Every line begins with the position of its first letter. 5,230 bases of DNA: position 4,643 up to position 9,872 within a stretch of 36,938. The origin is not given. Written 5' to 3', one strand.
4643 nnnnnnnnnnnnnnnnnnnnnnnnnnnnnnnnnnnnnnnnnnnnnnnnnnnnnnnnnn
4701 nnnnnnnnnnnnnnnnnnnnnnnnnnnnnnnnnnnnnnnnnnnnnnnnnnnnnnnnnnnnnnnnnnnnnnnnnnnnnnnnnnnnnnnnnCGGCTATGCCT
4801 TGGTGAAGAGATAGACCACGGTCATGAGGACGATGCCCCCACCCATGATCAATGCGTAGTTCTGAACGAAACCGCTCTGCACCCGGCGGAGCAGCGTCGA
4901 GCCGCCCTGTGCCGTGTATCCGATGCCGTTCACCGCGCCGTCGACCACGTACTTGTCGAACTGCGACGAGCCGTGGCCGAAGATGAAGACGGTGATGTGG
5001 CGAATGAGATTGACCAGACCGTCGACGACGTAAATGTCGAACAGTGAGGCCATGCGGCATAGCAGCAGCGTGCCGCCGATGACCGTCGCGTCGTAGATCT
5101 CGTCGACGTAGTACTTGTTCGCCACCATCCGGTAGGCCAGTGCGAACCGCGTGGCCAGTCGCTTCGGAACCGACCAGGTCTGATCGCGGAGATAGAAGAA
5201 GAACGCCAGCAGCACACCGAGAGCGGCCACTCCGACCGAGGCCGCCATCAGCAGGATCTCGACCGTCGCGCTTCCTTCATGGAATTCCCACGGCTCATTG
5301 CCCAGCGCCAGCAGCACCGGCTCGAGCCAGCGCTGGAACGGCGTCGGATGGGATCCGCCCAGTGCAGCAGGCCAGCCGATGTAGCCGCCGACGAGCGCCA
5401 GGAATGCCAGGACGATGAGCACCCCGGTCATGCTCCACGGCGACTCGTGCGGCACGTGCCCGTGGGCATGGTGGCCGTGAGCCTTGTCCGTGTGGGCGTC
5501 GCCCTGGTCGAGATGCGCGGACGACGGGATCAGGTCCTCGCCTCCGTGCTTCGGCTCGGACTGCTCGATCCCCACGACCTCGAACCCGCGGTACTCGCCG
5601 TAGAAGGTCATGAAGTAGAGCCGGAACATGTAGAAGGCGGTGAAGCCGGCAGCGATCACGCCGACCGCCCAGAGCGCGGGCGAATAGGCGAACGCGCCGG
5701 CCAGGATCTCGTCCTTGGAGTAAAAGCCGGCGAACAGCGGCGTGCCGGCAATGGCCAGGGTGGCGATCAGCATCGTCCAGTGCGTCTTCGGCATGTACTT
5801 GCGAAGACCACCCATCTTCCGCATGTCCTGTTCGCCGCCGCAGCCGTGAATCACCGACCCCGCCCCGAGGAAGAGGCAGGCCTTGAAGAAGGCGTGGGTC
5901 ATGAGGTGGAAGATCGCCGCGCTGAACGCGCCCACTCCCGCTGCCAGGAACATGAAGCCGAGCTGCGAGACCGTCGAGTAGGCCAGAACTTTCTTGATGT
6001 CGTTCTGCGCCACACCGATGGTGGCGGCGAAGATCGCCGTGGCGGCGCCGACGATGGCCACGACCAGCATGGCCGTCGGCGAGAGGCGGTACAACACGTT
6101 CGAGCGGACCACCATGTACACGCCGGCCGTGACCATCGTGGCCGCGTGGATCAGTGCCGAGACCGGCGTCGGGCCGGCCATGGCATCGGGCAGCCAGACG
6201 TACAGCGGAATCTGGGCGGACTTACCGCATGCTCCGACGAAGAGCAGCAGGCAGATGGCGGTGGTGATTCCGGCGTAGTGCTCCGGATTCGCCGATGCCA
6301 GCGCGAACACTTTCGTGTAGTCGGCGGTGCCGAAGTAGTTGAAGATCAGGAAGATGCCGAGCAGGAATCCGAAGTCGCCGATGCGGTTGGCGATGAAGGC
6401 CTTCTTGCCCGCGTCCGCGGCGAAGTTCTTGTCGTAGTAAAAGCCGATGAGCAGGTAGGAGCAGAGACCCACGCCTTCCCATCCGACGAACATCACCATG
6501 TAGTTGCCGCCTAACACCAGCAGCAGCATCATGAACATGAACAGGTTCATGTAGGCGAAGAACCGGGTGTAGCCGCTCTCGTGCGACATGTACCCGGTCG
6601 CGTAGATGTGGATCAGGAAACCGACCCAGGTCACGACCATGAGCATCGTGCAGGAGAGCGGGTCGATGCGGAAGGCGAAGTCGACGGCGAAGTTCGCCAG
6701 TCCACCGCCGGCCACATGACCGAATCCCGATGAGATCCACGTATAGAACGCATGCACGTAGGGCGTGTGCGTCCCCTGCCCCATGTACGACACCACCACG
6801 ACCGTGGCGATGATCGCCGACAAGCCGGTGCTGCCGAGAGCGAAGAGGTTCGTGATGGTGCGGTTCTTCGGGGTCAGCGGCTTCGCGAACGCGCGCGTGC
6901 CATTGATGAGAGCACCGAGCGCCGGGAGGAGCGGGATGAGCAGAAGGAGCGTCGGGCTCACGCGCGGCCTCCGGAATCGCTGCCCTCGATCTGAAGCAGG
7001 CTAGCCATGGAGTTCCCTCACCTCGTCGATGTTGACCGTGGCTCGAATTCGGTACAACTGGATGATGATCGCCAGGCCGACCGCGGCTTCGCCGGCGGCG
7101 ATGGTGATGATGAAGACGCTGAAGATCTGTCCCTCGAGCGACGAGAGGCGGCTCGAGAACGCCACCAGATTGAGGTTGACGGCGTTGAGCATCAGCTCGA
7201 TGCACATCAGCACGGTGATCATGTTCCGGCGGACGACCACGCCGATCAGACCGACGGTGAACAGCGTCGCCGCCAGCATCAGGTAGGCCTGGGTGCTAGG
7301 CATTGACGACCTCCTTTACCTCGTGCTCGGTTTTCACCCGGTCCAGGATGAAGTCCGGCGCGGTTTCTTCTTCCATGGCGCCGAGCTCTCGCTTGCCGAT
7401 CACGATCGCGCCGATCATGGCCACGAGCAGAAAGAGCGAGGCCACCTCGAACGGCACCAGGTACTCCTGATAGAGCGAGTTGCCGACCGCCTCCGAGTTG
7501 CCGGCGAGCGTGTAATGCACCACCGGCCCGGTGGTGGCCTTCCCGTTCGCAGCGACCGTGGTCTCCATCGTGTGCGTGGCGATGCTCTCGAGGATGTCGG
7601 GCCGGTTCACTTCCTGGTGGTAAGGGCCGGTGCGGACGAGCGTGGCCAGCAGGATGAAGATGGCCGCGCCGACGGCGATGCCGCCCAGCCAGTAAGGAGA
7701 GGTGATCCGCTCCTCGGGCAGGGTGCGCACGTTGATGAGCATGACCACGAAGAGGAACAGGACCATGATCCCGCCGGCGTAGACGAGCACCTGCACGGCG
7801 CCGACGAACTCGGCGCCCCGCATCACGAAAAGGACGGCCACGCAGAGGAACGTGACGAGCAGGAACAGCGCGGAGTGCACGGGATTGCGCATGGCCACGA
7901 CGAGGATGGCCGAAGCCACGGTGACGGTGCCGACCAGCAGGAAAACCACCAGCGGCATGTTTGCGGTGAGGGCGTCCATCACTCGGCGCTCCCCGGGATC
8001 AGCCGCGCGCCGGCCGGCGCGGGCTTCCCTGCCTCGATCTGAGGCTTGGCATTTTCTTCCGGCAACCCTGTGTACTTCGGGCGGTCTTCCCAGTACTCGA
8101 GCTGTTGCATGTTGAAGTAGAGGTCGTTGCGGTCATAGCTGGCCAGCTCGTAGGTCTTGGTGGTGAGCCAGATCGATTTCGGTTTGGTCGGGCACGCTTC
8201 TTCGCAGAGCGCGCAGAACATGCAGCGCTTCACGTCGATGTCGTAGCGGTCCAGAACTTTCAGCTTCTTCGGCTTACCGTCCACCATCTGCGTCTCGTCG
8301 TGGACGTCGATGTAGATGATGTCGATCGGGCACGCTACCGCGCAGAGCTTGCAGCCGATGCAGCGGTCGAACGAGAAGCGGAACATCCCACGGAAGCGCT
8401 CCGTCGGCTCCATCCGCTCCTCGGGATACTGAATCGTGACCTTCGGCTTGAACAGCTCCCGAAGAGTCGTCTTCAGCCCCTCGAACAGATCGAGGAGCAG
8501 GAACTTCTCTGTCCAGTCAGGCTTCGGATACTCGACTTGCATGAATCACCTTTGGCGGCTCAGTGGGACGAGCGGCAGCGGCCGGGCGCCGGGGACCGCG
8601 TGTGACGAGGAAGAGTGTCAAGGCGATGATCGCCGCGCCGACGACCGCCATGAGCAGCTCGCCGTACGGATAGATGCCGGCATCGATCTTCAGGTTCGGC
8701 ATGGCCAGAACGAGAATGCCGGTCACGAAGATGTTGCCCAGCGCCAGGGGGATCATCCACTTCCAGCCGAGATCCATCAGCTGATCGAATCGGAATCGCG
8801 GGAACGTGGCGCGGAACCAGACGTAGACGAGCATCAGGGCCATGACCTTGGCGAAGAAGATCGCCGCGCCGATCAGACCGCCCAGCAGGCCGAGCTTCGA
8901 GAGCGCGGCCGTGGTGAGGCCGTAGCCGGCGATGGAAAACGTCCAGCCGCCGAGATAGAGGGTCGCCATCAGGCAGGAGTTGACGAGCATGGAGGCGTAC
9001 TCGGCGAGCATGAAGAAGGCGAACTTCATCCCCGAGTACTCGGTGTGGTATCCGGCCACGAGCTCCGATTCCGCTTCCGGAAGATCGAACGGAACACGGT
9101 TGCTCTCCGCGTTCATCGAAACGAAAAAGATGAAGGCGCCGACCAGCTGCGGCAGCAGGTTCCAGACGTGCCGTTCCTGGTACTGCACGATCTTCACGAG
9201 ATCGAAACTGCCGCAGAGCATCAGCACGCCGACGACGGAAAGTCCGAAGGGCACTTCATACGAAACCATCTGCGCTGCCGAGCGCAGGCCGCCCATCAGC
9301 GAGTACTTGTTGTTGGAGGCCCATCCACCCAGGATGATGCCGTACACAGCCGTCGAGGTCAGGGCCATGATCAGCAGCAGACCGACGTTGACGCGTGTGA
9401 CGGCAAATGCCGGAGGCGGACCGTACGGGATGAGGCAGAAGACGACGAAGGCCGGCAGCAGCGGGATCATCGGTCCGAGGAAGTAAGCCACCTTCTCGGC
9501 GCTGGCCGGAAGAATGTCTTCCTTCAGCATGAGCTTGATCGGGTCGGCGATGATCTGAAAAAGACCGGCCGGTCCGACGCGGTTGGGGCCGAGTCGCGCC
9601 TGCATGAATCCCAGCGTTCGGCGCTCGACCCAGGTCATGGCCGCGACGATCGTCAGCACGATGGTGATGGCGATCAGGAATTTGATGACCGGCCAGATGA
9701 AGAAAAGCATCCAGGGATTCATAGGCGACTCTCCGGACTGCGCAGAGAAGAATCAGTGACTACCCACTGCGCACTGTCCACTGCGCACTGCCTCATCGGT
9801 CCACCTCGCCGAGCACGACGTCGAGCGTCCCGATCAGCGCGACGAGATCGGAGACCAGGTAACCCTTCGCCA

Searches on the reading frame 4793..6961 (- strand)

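Call 5: search_protein_families(library=pfam, proteins=[window:4793-6961:-], max_evalue=0.01)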
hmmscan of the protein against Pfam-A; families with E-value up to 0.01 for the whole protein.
window:4793-6961:- (722 aa): 4 families
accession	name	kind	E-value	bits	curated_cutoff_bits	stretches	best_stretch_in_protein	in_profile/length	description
PF00361.26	Proton_antipo_M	-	2.1e-86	290.2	21.5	1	153-441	3-294/294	NADH:quinone oxidoreductase/Mrp antiporter, TM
PF00662.26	Proton_antipo_N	-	1e-20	73.8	24.5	1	89-135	5-51/51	NADH-Ubiquinone oxidoreductase (complex I), chain 5 N-terminus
PF01010.25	Proton_antipo_C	-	4.5e-09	36.7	26.8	1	498-642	87-243/243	NADH-dehyrogenase subunit F, TMs, (complex I) C-terminus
PF01059.23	Oxidored_q5_N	-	0.0017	18.9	22.7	1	91-148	51-109/110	NADH-ubiquinone oxidoreductase chain 4, amino terminus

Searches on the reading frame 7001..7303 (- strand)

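Call 5: search_protein_families(library=pfam, proteins=[window:7001-7303:-], max_evalue=0.01)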
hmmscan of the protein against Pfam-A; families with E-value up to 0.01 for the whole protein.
window:7001-7303:- (100 aa): 1 family
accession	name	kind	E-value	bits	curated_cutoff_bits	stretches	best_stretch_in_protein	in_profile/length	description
PF00420.29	Oxidored_q2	-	7.6e-30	103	26.1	1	7-98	2-93/95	NADH-ubiquinone/plastoquinone oxidoreductase chain 4L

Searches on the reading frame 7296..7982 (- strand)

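Call 5: search_protein_families(library=pfam, proteins=[window:7296-7982:-], max_evalue=0.01)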
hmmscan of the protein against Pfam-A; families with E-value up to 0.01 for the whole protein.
window:7296-7982:- (228 aa): 1 family
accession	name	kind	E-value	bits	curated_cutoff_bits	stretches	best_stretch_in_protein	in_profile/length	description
PF00499.25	Oxidored_q3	-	1.7e-43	148.3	33.2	1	24-195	1-146/146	NADH-ubiquinone/plastoquinone oxidoreductase chain 6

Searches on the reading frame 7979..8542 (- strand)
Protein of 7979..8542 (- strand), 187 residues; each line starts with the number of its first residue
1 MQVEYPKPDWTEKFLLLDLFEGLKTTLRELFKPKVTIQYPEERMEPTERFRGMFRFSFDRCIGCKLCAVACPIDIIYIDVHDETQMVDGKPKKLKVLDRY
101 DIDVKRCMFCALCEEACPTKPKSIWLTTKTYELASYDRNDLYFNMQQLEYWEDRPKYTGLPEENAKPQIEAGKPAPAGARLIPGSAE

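Call 5: search_protein_families(library=pfam, proteins=[window:7979-8542:-], max_evalue=0.01)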
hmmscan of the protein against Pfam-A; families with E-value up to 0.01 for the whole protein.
window:7979-8542:- (187 aa): 14 families
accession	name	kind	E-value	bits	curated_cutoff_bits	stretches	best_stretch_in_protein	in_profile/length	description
PF00037.32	Fer4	-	5.6e-12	45.4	21.1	2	56-77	3-24/24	4Fe-4S binding domain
PF12838.12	Fer4_7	-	2e-11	44.6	27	1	60-120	1-51/52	4Fe-4S dicluster domain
PF13237.11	Fer4_10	-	3.4e-08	33.7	25.5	1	56-118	4-53/53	4Fe-4S dicluster domain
PF13187.11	Fer4_9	-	5.7e-08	33.1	27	1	60-120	1-50/52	4Fe-4S dicluster domain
PF12797.12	Fer4_2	-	8.1e-08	32.2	24.5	1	54-72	3-21/22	4Fe-4S binding domain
PF13183.11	Fer4_8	-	5.1e-07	30.6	27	1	58-120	2-67/68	4Fe-4S dicluster domain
PF14697.11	Fer4_21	-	2.2e-06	28.1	35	2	55-76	35-57/59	4Fe-4S dicluster domain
PF12800.12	Fer4_4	-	1.4e-05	25.5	24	1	59-72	2-15/17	4Fe-4S binding domain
PF13484.11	Fer4_16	-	1.7e-05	25.9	30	1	60-119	1-65/66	4Fe-4S double cluster binding domain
PF13534.11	Fer4_17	-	3.4e-05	24.7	22.2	2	60-119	1-58/61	4Fe-4S dicluster domain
PF12837.12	Fer4_6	-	0.00015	22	25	1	59-75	7-23/24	4Fe-4S binding domain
PF25160.1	LdpA_Fe-S-bd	-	0.00025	21.2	27.6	0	57-77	24-44/49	LdpA Fe-S cluster-binding domain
PF13459.11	Fer4_15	-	0.00089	20.4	22.4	0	59-72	6-19/66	4Fe-4S single cluster domain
PF12798.12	Fer4_3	-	0.00091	20.3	27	0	61-74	1-14/15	4Fe-4S binding domain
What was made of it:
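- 7979..8542 (-): nuoI, two CX2CX2CX3CP motifs (N6a/N6b); the presumed acceptor of the tethered modules. Pfam Fer4 families (call 5).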

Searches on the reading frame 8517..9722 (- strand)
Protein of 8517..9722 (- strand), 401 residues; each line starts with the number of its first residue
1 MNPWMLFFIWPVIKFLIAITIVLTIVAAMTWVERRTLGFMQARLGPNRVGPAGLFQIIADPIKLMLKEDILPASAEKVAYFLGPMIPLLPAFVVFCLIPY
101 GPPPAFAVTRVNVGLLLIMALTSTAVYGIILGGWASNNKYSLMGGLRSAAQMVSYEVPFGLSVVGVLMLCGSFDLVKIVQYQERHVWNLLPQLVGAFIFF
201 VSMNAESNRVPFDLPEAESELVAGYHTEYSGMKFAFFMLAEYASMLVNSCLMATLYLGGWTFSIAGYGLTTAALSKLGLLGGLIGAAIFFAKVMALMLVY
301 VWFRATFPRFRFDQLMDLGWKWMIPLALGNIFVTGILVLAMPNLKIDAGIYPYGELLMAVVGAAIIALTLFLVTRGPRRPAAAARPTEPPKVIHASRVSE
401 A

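Call 4: search_protein_families(library=pfam, proteins=[window:8517-9722:-], max_evalue=0.01)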
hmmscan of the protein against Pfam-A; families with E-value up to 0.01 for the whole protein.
window:8517-9722:- (401 aa): 1 family
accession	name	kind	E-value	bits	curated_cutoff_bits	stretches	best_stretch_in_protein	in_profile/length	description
PF00146.26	NADHdh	-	5.3e-120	400.7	27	1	14-334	2-297/298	NADH dehydrogenase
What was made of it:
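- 8517..9722 (-): nuoH, directly after nuoD (no nuoE/F/G). Pfam NADHdh, 5.3e-120 (call 4).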
